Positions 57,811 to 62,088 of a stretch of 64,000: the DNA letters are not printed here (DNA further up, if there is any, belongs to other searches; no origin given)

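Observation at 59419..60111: Complete REP-flanked HUH/Y1 (RAYT-like) transposase module inserted in frame inside the essential valS gene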

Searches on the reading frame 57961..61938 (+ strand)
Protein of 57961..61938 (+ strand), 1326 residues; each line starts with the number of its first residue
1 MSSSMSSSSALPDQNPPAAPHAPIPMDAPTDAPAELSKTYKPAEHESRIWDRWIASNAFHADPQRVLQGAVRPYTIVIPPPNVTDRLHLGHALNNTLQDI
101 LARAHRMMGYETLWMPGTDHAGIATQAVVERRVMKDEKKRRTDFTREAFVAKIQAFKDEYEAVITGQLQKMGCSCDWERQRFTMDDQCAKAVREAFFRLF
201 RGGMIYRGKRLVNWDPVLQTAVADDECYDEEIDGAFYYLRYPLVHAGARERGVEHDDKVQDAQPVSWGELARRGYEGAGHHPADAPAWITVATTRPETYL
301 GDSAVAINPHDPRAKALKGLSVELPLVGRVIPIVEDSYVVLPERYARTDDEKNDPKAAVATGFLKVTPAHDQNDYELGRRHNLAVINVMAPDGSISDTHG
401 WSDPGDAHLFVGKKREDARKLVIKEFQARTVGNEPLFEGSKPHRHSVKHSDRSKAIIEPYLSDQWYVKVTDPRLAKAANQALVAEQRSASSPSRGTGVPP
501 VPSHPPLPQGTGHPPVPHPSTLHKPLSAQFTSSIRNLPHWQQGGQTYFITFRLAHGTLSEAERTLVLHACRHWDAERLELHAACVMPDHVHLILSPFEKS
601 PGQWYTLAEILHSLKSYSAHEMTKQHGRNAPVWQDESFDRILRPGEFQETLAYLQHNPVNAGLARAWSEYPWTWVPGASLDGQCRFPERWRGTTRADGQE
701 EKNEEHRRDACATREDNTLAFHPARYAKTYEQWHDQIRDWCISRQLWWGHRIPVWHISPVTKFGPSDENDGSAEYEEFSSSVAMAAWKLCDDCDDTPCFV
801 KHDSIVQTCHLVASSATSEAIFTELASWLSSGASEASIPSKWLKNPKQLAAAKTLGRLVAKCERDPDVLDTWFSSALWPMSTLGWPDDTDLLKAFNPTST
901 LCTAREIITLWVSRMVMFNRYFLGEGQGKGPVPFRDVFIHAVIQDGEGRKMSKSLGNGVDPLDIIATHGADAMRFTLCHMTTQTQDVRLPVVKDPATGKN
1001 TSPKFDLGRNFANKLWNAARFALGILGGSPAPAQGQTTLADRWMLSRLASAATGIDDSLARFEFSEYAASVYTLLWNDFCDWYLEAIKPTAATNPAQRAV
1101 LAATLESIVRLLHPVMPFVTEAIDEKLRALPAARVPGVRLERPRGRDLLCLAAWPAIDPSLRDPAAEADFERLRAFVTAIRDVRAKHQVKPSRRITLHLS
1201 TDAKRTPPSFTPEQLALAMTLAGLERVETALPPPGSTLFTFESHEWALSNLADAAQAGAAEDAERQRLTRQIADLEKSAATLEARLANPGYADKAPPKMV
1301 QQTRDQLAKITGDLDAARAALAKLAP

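Call 3: search_protein_families(library=pfam, proteins=[window:57961-61938:+], max_evalue=0.01)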
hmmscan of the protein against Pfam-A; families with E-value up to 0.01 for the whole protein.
window:57961-61938:+ (1326 aa): 8 families
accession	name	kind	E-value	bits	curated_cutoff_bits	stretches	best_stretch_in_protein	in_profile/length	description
PF00133.28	tRNA-synt_1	-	5.4e-115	384.9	22.7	3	49-480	2-205/414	tRNA synthetases class I (I, L, M and V)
PF08264.19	Anticodon_1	-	2.1e-32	112.5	25.1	1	1041-1195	1-144/148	Anticodon-binding domain of tRNA ligase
PF09334.17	tRNA-synt_1g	-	2.3e-15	56.7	20.1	2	80-132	7-59/391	tRNA synthetases class I (M)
PF10458.14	Val_tRNA-synt_C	-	7.3e-13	49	25.9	1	1262-1325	3-66/66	Valyl tRNA synthetase tRNA binding arm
PF01406.26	tRNA-synt_1e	-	3.8e-06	26.9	27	0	934-980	237-283/301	tRNA synthetases class I (C) catalytic domain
PF01797.21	Y1_Tnp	-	6.9e-05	23.4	23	1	575-636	38-95/121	Transposase IS200 like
PF16326.10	ABC_tran_CTD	-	0.0003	21.4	32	1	1261-1317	6-60/69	ABC transporter C-terminal domain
PF13603.12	tRNA-synt_1_2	-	0.0014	18.6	25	0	361-395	112-146/185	Leucyl-tRNA synthetase, editing domain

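Call 4: search_protein_families(library=ncbifam, proteins=[window:57961-61938:+], max_evalue=0.01)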
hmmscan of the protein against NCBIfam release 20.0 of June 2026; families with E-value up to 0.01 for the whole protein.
window:57961-61938:+ (1326 aa): 20 families
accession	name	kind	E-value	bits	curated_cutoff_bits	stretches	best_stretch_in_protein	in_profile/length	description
NF004349.1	PRK05729.1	equivalog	1.7e-279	929.7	704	2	38-482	2-368/860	valine--tRNA ligase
TIGR00422.1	valS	equivalog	6.3e-237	788.7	612.1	3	37-483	2-375/863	valine--tRNA ligase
NF011492.0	PRK14900.1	equivalog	4.6e-222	739.9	1783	3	708-1310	378-879/1044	valine--tRNA ligase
NF009687.0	PRK13208.1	equivalog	1.1e-125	420.7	738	3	34-472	4-365/801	valine--tRNA ligase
TIGR00392.1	ileS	equivalog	4.7e-74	250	621.4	3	716-1190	439-839/861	isoleucine--tRNA ligase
NF000540.1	alt_ValS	exception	1.3e-69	235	900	4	864-1122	494-738/827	valine--tRNA ligase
NF008957.0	PRK12300.1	subfamily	1.6e-38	132.3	677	2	43-230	7-197/946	leucine--tRNA ligase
TIGR00396.1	leuS_bact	equivalog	1.6e-33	115.9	548.4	3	79-229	38-169/843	leucine--tRNA ligase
NF040702.1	ileS_w_GNAT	exception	3.5e-31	107.7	1999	3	44-235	21-216/1100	isoleucine--tRNA ligase, N-acetyltransferase domain-containing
TIGR00395.1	leuS_arch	equivalog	4.5e-29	101.1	648.5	2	46-311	4-234/938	leucine--tRNA ligase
NF000258.1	MupB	exception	5.6e-27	94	1900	2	864-1089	508-719/1033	mupirocin-resistant isoleucine--tRNA ligase MupB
TIGR00398.1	metG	equivalog_domain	1.7e-21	76.6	336.35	2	935-1127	313-501/530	methionine--tRNA ligase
NF047646.1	REP_Tyr_transpos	equivalog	2e-20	73.1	80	1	539-672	4-145/146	REP-associated tyrosine transposase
NF000257.1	MupA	exception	4.1e-20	71.1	1900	2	860-1127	500-761/1024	mupirocin-resistant isoleucine--tRNA ligase MupA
NF008900.0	PRK12267.1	equivalog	3.2e-17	62.3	598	2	872-1127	228-476/648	methionine--tRNA ligase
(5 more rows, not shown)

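Call 14: find_homologous_proteins(query=window:57961-61938:+, max_evalue=1e-50)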
Query window:57961-61938:+ (1326 aa): 8000 proteins with E <= 1e-50 among 8000 candidates; the best 120 are listed.
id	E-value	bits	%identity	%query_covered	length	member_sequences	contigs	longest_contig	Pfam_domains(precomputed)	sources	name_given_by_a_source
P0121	0.0e+0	3054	100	98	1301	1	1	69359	PF09334.18,PF01406.26,PF08264.20,PF00133.29,PF10458.15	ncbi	-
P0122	0.0e+0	2405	82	98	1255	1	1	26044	PF09334.18,PF01406.26,PF08264.20,PF00133.29,PF10458.15,PF01797.22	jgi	jgi:valyl-tRNA synthetase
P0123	0.0e+0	1829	85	37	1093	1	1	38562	PF09334.18,PF01406.26,PF08264.20,PF00133.29,PF10458.15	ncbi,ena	-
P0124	0.0e+0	1733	59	100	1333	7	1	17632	PF09334.18,PF01406.26,PF08264.20,PF00133.29,PF10458.15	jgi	-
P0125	0.0e+0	1725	62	97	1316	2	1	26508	PF09334.18,PF08264.20,PF00133.29,PF10458.15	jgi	jgi:valyl-tRNA synthetase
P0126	0.0e+0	1701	62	96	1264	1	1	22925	PF09334.18,PF08264.20,PF00133.29,PF10458.15,PF01797.22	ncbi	-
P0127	0.0e+0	1673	58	98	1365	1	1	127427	PF09334.18,PF08264.20,PF00133.29,PF10458.15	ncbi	-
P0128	0.0e+0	1671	59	97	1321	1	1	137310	PF09334.18,PF08264.20,PF00133.29,PF10458.15,PF01797.22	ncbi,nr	ncbi:MAG: class I tRNA ligase family protein [Phycisphaerales bacterium]|nr:class I tRNA ligase fami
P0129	0.0e+0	1664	57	98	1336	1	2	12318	PF09334.18,PF08264.20,PF00133.29,PF10458.15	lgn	-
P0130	0.0e+0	1661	59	98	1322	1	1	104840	PF09334.18,PF08264.20,PF00133.29,PF10458.15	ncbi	-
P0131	0.0e+0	1659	59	98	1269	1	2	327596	PF09334.18,PF08264.20,PF00133.29,PF10458.15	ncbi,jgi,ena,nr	ncbi:MAG TPA: valine--tRNA ligase [Phycisphaerales bacterium]|nr:valine--tRNA ligase [Phycisphaerale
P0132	0.0e+0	1643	57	98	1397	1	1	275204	PF09334.18,PF08264.20,PF00133.29,PF10458.15,PF01797.22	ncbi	-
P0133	0.0e+0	1640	58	98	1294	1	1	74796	PF09334.18,PF08264.20,PF00133.29,PF10458.15,PF01797.22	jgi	jgi:valyl-tRNA synthetase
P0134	0.0e+0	1626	57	96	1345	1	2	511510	PF09334.18,PF08264.20,PF00133.29,PF10458.15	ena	-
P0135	0.0e+0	1618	56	98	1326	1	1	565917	PF09334.18,PF08264.20,PF00133.29,PF10458.15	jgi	jgi:valyl-tRNA synthetase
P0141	0.0e+0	1557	58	96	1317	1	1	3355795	PF09334.18,PF08264.20,PF00133.29,PF10458.15,PF01797.22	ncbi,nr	ncbi:MAG: class I tRNA ligase family protein [Phycisphaerales bacterium]|nr:MAG: class I tRNA ligase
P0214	0.0e+0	1405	53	98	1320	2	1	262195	PF09334.18,PF08264.20,PF00133.29,PF10458.15,PF01797.22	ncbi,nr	ncbi:MAG: class I tRNA ligase family protein [Phycisphaeraceae bacterium]|nr:class I tRNA ligase fam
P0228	0.0e+0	1395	53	97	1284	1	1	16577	PF09334.18,PF08264.20,PF00133.29,PF10458.15,PF01797.22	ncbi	-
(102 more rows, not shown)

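Call 33: find_encoding_contigs(protein=P0122, flank=10000, max_places=2)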
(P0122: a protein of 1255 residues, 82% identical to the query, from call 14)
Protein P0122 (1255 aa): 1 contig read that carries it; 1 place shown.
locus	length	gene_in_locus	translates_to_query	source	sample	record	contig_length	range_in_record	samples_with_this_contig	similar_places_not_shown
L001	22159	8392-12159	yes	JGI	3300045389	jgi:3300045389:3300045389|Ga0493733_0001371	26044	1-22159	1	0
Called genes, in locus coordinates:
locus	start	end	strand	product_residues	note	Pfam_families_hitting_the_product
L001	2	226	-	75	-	?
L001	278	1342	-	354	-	-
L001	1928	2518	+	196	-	-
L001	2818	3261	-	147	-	PF24716:WapI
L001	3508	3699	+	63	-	-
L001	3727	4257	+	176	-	-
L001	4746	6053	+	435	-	-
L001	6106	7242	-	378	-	PF00356:LacI, PF00532:Peripla_BP_1, PF13407:Peripla_BP_4, PF13377:Peripla_BP_3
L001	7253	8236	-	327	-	-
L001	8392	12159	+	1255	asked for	PF00133:tRNA-synt_1, PF01406:tRNA-synt_1e (faint), PF09334:tRNA-synt_1g (weak), PF01797:Y1_Tnp (weak), PF00133:tRNA-synt_1, PF08264:Anticodon_1, PF10458:Val_tRNA-synt_C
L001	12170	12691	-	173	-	PF12804:NTP_transf_3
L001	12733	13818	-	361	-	PF02625:XdhC_CoxI, PF13478:XdhC_C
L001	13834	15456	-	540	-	-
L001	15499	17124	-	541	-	PF00142:Fer4_NifH (faint), PF01656:CbiA, PF06564:CBP_BcsQ, PF09140:MipZ (faint), PF13614:AAA_31, PF02922:CBM_48 (weak), PF16561:AMPK1_CBM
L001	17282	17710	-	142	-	PF24621:DHQS_C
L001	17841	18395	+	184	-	-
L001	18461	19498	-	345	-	PF01288:HPPK, PF02410:RsfS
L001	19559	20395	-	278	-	PF04542:Sigma70_r2, PF04539:Sigma70_r3 (weak), PF04545:Sigma70_r4, PF08281:Sigma70_r4_2 (weak)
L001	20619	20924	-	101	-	-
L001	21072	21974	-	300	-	PF01656:CbiA, PF06564:CBP_BcsQ (weak), PF10609:ParA, PF13614:AAA_31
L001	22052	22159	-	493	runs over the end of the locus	PF13401:AAA_22 (faint), PF00448:SRP54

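Call 34: find_encoding_contigs(protein=P0123, flank=10000, max_places=2)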
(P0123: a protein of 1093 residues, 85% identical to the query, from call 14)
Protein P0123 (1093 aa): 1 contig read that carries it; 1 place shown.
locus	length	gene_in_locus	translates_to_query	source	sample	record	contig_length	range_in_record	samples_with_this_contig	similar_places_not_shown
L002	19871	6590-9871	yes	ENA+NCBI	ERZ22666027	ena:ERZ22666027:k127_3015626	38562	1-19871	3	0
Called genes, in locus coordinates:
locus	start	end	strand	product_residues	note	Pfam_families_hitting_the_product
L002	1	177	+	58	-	?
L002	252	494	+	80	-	-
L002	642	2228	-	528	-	PF26770:DUF8251 (weak)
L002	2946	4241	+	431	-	PF01979:Amidohydro_1, PF12890:DHOase, PF07969:Amidohydro_3 (weak)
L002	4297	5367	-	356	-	PF00356:LacI, PF00532:Peripla_BP_1, PF13407:Peripla_BP_4, PF13377:Peripla_BP_3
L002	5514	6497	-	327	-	-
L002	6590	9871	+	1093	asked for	PF00133:tRNA-synt_1, PF01406:tRNA-synt_1e (faint), PF09334:tRNA-synt_1g (weak), PF08264:Anticodon_1, PF10458:Val_tRNA-synt_C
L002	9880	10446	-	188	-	PF12804:NTP_transf_3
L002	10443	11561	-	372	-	PF02625:XdhC_CoxI, PF13478:XdhC_C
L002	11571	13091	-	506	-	-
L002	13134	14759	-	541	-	PF00142:Fer4_NifH (faint), PF01656:CbiA, PF06564:CBP_BcsQ, PF09140:MipZ (faint), PF13614:AAA_31, PF16561:AMPK1_CBM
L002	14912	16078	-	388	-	PF01761:DHQ_synthase, PF24621:DHQS_C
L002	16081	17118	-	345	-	PF01288:HPPK, PF02410:RsfS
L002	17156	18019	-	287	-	PF04542:Sigma70_r2, PF04539:Sigma70_r3 (weak), PF08281:Sigma70_r4_2 (weak), PF04545:Sigma70_r4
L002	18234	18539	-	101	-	-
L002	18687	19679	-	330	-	PF10609:ParA, PF01656:CbiA, PF06564:CBP_BcsQ (weak), PF13614:AAA_31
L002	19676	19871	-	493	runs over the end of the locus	PF00448:SRP54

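Call 63: find_encoding_contigs(protein=P0141, flank=3000, max_places=1)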
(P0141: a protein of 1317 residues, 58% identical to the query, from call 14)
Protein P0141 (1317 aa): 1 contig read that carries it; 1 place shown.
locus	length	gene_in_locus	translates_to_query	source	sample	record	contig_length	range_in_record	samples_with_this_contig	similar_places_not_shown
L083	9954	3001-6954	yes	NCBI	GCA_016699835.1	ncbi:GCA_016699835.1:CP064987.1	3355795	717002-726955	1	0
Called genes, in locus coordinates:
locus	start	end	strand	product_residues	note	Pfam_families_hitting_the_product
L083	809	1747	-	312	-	-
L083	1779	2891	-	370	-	PF13181:TPR_8 (faint), PF12895:ANAPC3 (faint), PF13424:TPR_12 (faint), PF25063:ARM_TT21_C (faint), PF07719:TPR_2 (faint), PF13428:TPR_14 (weak), PF14559:TPR_19 (weak), PF13432:TPR_16 (weak), +5 more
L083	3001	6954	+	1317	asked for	PF00133:tRNA-synt_1, PF09334:tRNA-synt_1g (weak), PF01797:Y1_Tnp (weak), PF00133:tRNA-synt_1, PF08264:Anticodon_1, PF10458:Val_tRNA-synt_C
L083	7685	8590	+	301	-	-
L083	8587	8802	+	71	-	-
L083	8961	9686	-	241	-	-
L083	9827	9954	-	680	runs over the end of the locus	PF03717:PBP_dimer, PF00905:Transpeptidase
